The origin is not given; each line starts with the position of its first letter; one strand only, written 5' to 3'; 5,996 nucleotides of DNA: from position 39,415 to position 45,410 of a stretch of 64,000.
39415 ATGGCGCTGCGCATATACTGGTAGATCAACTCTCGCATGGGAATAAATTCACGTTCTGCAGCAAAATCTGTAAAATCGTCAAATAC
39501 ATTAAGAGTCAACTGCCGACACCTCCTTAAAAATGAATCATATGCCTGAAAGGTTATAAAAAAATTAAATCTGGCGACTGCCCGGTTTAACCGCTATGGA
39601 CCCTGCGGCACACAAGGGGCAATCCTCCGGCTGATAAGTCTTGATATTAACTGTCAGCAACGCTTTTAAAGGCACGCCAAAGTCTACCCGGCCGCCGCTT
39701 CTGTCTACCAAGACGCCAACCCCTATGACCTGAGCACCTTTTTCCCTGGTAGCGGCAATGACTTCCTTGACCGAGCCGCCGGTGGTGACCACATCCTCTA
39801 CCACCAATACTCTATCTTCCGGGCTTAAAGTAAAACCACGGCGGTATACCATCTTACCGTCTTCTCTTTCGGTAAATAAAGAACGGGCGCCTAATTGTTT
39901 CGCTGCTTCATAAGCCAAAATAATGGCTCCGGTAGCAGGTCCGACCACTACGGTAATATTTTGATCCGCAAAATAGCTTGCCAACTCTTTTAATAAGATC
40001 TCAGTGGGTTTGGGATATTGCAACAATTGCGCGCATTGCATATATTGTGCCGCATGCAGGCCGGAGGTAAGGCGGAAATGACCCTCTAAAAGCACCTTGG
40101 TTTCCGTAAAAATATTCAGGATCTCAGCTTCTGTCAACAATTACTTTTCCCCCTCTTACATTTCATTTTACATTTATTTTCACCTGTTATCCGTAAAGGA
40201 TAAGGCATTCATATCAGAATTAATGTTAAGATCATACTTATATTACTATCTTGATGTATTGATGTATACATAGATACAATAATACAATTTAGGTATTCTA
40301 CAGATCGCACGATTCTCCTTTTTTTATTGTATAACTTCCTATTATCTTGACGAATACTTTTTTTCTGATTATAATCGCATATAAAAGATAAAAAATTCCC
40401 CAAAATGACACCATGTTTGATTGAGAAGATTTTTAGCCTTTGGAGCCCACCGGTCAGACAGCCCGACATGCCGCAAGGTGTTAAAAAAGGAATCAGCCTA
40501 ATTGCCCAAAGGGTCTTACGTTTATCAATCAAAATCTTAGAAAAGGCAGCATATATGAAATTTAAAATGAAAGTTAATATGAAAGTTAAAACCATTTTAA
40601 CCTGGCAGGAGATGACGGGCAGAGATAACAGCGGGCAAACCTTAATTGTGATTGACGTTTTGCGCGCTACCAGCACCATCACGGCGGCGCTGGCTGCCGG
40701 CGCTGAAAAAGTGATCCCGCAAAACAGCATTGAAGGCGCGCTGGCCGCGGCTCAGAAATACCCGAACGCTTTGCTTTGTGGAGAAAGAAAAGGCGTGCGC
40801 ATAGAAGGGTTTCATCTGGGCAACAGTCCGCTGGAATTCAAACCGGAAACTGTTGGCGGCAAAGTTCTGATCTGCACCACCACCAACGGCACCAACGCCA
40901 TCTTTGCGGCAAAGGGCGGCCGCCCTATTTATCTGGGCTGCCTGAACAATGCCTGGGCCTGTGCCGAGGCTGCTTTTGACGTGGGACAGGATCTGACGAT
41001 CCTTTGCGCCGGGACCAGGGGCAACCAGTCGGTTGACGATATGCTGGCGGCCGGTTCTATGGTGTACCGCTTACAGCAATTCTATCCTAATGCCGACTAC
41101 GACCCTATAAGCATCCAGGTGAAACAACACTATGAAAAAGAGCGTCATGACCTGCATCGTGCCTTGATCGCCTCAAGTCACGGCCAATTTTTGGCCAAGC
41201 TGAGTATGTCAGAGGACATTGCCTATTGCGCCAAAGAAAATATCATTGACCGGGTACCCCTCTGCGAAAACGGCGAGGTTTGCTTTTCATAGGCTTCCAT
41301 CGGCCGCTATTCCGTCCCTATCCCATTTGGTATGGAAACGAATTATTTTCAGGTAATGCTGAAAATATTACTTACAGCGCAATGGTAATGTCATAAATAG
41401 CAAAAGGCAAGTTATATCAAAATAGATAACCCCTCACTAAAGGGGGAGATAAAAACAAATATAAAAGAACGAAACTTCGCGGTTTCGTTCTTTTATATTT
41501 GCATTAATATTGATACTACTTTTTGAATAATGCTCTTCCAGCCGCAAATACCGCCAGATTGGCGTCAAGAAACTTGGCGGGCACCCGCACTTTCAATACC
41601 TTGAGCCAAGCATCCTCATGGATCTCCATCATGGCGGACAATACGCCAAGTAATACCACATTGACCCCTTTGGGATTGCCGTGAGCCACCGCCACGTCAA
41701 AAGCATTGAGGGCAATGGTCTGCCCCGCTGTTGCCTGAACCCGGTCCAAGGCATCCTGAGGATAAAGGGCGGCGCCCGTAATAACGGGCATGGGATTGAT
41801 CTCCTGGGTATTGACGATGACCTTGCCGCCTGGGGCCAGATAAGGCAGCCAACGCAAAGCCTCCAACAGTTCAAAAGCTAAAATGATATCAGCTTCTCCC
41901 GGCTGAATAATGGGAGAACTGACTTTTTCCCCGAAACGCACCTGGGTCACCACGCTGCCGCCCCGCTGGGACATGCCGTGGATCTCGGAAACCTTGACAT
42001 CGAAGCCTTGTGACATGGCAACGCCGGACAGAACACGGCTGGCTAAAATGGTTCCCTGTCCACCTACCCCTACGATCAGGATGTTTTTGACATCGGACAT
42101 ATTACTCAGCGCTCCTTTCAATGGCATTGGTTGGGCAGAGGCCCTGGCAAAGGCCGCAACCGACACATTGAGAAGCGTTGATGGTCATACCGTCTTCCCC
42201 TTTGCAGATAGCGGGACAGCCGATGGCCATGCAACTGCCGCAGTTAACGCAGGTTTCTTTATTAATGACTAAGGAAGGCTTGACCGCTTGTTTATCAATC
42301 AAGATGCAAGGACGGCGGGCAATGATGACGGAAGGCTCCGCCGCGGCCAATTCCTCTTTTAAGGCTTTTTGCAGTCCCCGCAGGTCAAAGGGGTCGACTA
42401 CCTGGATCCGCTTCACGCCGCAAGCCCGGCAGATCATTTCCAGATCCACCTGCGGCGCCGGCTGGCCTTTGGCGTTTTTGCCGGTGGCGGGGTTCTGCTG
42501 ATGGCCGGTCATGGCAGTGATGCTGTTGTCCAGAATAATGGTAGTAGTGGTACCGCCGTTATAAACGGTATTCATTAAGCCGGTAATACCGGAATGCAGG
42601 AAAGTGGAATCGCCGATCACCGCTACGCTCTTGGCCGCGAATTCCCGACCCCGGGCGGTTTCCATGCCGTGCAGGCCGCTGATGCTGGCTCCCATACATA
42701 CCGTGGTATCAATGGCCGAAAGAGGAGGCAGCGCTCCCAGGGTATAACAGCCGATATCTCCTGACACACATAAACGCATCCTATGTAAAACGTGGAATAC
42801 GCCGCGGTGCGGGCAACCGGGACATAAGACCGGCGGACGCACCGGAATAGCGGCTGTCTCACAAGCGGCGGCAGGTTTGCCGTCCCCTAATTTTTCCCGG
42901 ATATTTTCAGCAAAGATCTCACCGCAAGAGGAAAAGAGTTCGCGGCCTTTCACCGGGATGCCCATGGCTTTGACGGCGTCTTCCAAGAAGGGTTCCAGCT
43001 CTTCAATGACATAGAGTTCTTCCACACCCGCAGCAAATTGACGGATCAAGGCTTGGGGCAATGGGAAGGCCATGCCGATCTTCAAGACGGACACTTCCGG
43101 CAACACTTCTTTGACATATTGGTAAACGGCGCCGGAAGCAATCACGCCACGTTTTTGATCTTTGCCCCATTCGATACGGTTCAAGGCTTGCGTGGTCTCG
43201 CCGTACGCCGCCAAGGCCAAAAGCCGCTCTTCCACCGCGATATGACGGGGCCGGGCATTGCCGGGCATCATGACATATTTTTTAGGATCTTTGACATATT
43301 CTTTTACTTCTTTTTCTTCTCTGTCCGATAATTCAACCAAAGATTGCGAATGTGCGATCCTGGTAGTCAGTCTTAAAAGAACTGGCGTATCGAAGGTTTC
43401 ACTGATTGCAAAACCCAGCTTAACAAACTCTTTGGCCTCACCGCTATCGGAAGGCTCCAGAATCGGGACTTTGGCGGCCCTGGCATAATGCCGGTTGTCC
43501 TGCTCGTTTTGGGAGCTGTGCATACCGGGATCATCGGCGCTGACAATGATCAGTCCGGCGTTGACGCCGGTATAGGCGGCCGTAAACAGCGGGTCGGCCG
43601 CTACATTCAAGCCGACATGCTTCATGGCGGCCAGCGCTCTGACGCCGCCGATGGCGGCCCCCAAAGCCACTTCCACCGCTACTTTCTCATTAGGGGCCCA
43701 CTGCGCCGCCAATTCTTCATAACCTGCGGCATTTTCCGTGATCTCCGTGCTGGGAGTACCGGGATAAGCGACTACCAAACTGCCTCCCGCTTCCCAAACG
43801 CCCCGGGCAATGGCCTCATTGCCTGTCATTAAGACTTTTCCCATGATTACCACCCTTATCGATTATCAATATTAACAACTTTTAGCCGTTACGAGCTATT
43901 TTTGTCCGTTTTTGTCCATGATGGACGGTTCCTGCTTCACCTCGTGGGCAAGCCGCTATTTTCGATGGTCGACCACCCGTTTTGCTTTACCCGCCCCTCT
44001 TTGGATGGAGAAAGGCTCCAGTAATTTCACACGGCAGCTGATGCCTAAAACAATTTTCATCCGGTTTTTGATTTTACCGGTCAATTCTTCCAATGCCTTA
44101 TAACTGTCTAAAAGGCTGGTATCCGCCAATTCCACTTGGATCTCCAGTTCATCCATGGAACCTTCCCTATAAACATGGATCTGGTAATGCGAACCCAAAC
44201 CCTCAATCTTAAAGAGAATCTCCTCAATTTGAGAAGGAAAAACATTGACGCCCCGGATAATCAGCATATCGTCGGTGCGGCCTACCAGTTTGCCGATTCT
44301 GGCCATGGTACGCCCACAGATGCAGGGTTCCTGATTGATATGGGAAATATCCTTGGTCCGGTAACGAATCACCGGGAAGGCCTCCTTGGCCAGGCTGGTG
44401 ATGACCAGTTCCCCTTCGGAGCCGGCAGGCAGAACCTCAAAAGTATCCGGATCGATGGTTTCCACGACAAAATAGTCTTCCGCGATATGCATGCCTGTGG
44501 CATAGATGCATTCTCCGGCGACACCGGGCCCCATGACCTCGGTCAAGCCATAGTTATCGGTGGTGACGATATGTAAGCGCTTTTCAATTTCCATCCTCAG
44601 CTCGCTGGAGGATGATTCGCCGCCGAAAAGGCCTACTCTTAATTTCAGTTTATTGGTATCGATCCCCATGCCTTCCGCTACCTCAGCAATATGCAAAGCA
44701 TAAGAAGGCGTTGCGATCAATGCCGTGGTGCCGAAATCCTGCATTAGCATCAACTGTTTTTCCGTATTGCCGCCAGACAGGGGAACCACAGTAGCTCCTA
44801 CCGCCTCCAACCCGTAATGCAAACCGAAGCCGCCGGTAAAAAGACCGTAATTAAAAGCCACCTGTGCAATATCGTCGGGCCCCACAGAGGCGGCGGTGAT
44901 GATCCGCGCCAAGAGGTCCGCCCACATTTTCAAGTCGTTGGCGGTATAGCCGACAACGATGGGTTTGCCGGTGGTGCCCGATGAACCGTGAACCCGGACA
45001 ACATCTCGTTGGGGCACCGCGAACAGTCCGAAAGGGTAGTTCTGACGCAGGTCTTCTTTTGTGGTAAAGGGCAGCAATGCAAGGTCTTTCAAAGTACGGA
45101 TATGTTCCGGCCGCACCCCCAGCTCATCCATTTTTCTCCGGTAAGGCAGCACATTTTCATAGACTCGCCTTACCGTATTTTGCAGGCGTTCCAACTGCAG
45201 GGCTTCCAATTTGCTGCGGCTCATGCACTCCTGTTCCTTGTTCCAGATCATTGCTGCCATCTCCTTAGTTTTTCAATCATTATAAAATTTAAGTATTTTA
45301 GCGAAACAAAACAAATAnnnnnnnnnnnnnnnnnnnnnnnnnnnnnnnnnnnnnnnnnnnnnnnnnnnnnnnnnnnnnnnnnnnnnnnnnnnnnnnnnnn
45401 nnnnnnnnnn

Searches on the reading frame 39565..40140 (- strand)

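Call 11: search_protein_families(library=ncbifam, proteins=[window:39565-40140:-])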
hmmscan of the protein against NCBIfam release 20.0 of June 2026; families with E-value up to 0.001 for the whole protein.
window:39565-40140:- (191 aa): 23 families
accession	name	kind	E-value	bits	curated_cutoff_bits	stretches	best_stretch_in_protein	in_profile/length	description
TIGR01367.1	pyrE_Therm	equivalog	1e-59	201.3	150.25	1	7-189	2-187/187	orotate phosphoribosyltransferase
TIGR00336.1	pyrE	equivalog_domain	9.1e-17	61.4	106.8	1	11-149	3-149/173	orotate phosphoribosyltransferase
TIGR01743.1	purR_Bsub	equivalog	5.4e-12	45.3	258.7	2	108-153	194-239/268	pur operon repressor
NF002620.0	PRK02277.1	subfamily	1e-11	44.9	115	1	60-165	85-198/201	orotate phosphoribosyltransferase-like protein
NF006328.0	PRK08558.1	equivalog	7.2e-10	38.9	184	1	103-164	171-237/238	adenine phosphoribosyltransferase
NF002635.0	PRK02304.1-4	subfamily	8.1e-09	35.3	146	1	106-167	113-177/188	adenine phosphoribosyltransferase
NF001729.0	PRK00455.1-3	equivalog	8.4e-09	35.1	245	1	19-139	31-157/231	orotate phosphoribosyltransferase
NF002095.0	PRK00934.1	equivalog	8.7e-09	34.9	296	1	51-141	144-238/287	ribose-phosphate diphosphokinase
NF040646.1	HPT_Archaea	equivalog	9.8e-09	35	200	1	105-167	111-177/184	hypoxanthine/guanine phosphoribosyltransferase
NF002633.0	PRK02304.1-2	equivalog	2.5e-08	33.9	224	1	105-146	108-149/172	adenine phosphoribosyltransferase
TIGR01090.1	apt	equivalog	5.5e-08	33.1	185.85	0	105-146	106-147/169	adenine phosphoribosyltransferase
NF006671.0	PRK09219.1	equivalog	6.6e-08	32.3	177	1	89-148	99-157/192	xanthine phosphoribosyltransferase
NF002636.0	PRK02304.1-5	equivalog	7e-08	32.2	125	1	105-146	114-155/176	adenine phosphoribosyltransferase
NF045507.1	transregGfcR_Halo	equivalog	1.1e-07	31.6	300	1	93-164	138-209/215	transcriptional regulator GfcR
TIGR01251.1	ribP_PPkin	subfamily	1.6e-07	30.5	113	1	28-142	127-244/309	ribose-phosphate diphosphokinase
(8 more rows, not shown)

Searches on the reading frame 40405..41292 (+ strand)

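Call 52: search_protein_families(library=ncbifam, max_evalue=0.00001, proteins=[window:40405-41292:+])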
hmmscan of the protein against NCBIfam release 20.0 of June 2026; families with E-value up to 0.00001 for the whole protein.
window:40405-41292:+ (295 aa): 8 families
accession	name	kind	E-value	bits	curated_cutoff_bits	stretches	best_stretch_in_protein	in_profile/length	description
NF002054.0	PRK00886.1-3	equivalog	6e-61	205.9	330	1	59-290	1-233/241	2-phosphosulfolactate phosphatase family protein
NF002055.0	PRK00886.1-4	equivalog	2.5e-51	174.6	345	1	59-292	1-233/236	2-phosphosulfolactate phosphatase family protein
NF002057.0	PRK00886.1-6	equivalog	2.2e-48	164.5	235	1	75-292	12-222/228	2-phosphosulfolactate phosphatase family protein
TIGR00298.1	TIGR00298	equivalog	2.3e-41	142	175.05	1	80-292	2-213/216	2-phosphosulfolactate phosphatase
NF010700.0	PRK14100.1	equivalog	4e-39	134.3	332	1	79-288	18-225/237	2-phosphosulfolactate phosphatase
NF002056.0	PRK00886.1-5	equivalog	5.3e-39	134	323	1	68-292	9-238/243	2-phosphosulfolactate phosphatase family protein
NF002052.0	PRK00886.1-1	equivalog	3.1e-36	125.2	440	1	75-292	17-234/239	2-phosphosulfolactate phosphatase family protein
NF002053.0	PRK00886.1-2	equivalog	7.9e-35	120.3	319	1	76-287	17-234/243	2-phosphosulfolactate phosphatase family protein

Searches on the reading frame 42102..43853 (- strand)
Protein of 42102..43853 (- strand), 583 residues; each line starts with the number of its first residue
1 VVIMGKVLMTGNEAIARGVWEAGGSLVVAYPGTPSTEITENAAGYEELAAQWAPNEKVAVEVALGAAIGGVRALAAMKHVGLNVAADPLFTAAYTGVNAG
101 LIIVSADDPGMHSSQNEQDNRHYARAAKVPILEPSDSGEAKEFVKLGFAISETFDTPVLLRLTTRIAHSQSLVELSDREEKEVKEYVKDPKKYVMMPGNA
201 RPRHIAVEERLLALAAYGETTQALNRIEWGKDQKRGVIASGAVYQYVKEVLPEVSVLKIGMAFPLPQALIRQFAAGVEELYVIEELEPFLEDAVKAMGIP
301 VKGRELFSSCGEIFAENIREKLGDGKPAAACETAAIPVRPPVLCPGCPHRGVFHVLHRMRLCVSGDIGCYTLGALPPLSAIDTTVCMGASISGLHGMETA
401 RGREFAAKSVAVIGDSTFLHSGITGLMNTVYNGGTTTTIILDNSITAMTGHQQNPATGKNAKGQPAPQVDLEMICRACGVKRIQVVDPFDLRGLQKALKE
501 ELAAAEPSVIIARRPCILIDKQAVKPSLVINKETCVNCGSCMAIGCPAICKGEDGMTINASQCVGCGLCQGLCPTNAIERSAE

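Call 12: search_protein_families(library=ncbifam, proteins=[window:42102-43853:-])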
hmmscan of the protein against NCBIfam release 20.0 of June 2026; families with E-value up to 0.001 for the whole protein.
window:42102-43853:- (583 aa): 34 families (the best 25 are shown)
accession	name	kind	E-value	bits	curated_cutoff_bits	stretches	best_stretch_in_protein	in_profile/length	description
TIGR03336.1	IOR_alpha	equivalog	2.4e-213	709.8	650.9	1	6-578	2-595/595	indolepyruvate ferredoxin oxidoreductase subunit alpha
NF009589.0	PRK13030.1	subfamily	1.3e-31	109.2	816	2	62-296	109-361/1170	indolepyruvate ferredoxin oxidoreductase family protein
NF009588.0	PRK13029.1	subfamily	1.2e-19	69.8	952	2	46-296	94-361/1196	indolepyruvate ferredoxin oxidoreductase family protein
TIGR03710.1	OAFO_sf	subfamily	1.7e-14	53.4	482.75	1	6-188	193-386/561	2-oxoacid:acceptor oxidoreductase subunit alpha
NF005507.0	PRK07119.1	subfamily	3.4e-14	52.4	399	1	4-183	2-190/352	3-methyl-2-oxobutanoate dehydrogenase subunit VorB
NF006412.0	PRK08659.1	equivalog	7.8e-14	51.6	411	1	5-190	4-198/378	2-oxoacid:acceptor oxidoreductase subunit alpha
NF007206.0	PRK09627.1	equivalog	8.1e-10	38.2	579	1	6-205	3-209/375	2-oxoglutarate synthase subunit alpha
NF058577.1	FdxA_fam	equivalog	2e-08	34.3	65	1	532-577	6-52/52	4Fe-4S ferredoxin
NF040684.1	PorD_Arch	equivalog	1.3e-07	31.6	120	1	529-583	28-84/85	pyruvate synthase subunit PorD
NF040682.1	PorA_Arch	equivalog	2.7e-07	29.9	550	1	7-99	4-101/387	pyruvate synthase subunit PorA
NF045790.1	OxalOxreddelta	equivalog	4.6e-07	29.3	230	1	529-580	256-308/316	oxalate oxidoreductase subunit delta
NF007204.0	PRK09625.1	equivalog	1.1e-06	28.8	125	1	529-577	55-105/133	pyruvate flavodoxin oxidoreductase subunit delta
TIGR02179.1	PorD_KorD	subfamily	1.4e-06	28.3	60.05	1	529-581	21-75/78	2-oxoacid:acceptor oxidoreductase, delta subunit, pyruvate/2-ketoisovalerate family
TIGR02700.1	flavo_MJ0208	hypoth_equivalog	1.4e-06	27.8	251.35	1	528-580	143-196/234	dihydromethanopterin reductase (acceptor)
NF006232.0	PRK08366.1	equivalog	1.4e-06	27.2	646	1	6-192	7-196/394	2-ketoisovalerate ferredoxin oxidoreductase subunit alpha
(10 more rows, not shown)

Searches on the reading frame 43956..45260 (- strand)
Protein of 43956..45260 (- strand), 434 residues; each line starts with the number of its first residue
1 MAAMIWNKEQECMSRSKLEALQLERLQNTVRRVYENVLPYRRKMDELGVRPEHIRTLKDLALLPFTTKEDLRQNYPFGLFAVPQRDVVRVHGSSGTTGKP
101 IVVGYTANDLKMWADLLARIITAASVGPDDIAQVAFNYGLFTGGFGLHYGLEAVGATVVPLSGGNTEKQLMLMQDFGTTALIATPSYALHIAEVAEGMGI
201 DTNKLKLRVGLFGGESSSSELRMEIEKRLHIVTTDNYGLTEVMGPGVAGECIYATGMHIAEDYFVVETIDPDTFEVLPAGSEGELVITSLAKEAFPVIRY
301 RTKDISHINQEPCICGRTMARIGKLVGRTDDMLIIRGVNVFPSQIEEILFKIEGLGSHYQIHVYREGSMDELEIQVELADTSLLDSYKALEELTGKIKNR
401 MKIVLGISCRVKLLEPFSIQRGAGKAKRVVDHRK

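Call 12: search_protein_families(library=ncbifam, proteins=[window:43956-45260:-])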
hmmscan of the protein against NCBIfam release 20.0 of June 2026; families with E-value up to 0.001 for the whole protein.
window:43956-45260:- (434 aa): 27 families (the best 25 are shown)
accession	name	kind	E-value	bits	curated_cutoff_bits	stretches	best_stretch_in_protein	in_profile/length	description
TIGR02155.1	PA_CoA_ligase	equivalog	8.4e-163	541.8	646.3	1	11-433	1-422/422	phenylacetate--CoA ligase PaaK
NF041878.1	paak_haloarch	equivalog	4.7e-154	513.1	700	1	8-433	3-427/427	phenylacetate--CoA ligase PaaK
NF053551.1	FlxY_rubin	equivalog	3.4e-61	207.2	520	1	12-433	3-424/424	flexirubin biosynthesis putative acyl-CoA ligase FlxY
NF045666.1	DVU1553_fam_AMP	equivalog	1.5e-56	191.9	300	1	8-328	13-330/331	DVU_1553 family AMP-dependent CoA ligase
NF041217.1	BagE_FevW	exception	1.3e-42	146.2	800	1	18-385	13-365/424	bagremycin/ferroverdin synthetase BagE/FevW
TIGR03335.1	F390_ftsA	equivalog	1.2e-40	139.6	458.7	1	6-399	2-403/445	coenzyme F390 synthetase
TIGR02304.1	aden_form_hyp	equivalog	9.9e-12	44.6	251.9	1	168-397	178-397/430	F390 synthetase-related protein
NF004837.0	PRK06187.1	subfamily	1.1e-09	37.1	476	1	84-244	169-325/531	long-chain-fatty-acid--CoA ligase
TIGR02262.1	benz_CoA_lig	subfamily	3.3e-08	32.7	375.25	1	92-351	168-428/508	benzoate-CoA ligase family protein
NF005801.1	PRK07656.1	equivalog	7.9e-08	31.4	657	0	324-356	398-430/500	FadD3 family acyl-CoA ligase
TIGR01733.1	AA-adenyl-dom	subfamily_domain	9.8e-07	27.9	317.4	1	86-244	121-275/409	amino acid adenylation domain-containing protein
NF006624.1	PRK09192.1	subfamily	2e-06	26.5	600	1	325-428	452-553/567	fatty acyl-AMP ligase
NF052269.1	Staph_lig_FadD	equivalog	2.8e-06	26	650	1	73-351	138-415/499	long-chain-fatty-acid--CoA ligase FadD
NF004114.0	PRK05605.1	equivalog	3.9e-06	25.5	766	1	91-386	227-526/575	long-chain-fatty-acid--CoA ligase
NF006181.0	PRK08314.1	subfamily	8.9e-06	24.2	705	1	65-289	184-405/563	long-chain-fatty-acid--CoA ligase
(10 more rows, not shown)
